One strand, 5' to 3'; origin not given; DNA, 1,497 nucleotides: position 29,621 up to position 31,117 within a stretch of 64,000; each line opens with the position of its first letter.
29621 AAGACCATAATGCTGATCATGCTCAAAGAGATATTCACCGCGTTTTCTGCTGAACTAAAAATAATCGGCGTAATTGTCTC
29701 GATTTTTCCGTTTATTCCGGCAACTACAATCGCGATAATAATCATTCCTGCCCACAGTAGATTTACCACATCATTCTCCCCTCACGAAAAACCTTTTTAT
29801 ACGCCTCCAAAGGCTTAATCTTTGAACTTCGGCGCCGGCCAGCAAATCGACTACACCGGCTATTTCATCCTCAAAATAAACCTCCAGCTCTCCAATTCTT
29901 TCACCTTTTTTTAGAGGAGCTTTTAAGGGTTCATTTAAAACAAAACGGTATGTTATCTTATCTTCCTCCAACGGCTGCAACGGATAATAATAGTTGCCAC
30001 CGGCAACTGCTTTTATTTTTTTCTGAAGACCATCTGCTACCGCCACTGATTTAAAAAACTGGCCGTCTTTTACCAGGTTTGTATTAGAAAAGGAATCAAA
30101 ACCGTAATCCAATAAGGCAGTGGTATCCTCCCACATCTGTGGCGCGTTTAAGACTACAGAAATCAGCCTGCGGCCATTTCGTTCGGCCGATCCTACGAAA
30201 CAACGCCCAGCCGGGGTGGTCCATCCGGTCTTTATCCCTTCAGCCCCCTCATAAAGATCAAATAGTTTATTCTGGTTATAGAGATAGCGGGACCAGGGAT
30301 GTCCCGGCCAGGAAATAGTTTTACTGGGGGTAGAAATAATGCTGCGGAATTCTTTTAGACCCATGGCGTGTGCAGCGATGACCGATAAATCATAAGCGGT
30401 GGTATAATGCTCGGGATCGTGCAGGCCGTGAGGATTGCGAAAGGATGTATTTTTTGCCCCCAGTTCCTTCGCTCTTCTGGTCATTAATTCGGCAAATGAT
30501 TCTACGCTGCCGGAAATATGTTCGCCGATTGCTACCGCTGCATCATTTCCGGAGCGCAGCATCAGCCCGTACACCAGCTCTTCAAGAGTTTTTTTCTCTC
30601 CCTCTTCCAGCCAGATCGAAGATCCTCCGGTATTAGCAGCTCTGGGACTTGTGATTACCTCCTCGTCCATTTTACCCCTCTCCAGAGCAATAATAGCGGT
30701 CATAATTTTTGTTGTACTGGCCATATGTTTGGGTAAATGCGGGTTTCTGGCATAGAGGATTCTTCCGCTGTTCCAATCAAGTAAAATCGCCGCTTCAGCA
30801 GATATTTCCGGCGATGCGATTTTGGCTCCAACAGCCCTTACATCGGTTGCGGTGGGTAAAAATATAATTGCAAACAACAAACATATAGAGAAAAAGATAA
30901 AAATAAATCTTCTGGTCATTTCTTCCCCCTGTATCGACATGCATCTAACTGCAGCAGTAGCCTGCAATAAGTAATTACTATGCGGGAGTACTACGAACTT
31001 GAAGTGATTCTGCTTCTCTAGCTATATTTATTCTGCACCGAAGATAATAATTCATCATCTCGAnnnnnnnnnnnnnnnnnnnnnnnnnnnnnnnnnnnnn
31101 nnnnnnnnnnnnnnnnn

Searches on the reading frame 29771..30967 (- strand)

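Call 40: search_protein_families(library=ncbifam, proteins=[window:29771-30967:-], max_evalue=1e-20)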
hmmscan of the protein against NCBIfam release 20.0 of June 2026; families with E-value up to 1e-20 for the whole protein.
window:29771-30967:- (398 aa): 6 families
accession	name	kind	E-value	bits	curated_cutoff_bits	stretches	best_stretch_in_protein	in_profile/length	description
NF008489.0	PRK11397.1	equivalog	6.1e-47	160.2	610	1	35-394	15-385/389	serine-type D-Ala-D-Ala carboxypeptidase DacD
NF038273.1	strep_PBP3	exception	4.5e-40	137.9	490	1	33-368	9-370/407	D-alanyl-D-alanine carboxypeptidase PBP3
NF008059.0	PRK10793.1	equivalog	1.2e-38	132.9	694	1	26-371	15-371/403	D-alanyl-D-alanine carboxypeptidase DacA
NF007445.0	PRK10001.1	equivalog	8.5e-38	130.2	765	1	32-390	15-383/400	serine-type D-Ala-D-Ala carboxypeptidase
NF008668.0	PRK11669.1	equivalog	2.8e-24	85.8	294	1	21-275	5-263/316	D-alanyl-D-alanine endopeptidase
NF000471.1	vanY_of_D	exception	1.7e-21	76.9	625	1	53-275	95-335/354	transpeptidase-like D-Ala-D-Ala carboxypeptidase VanY-D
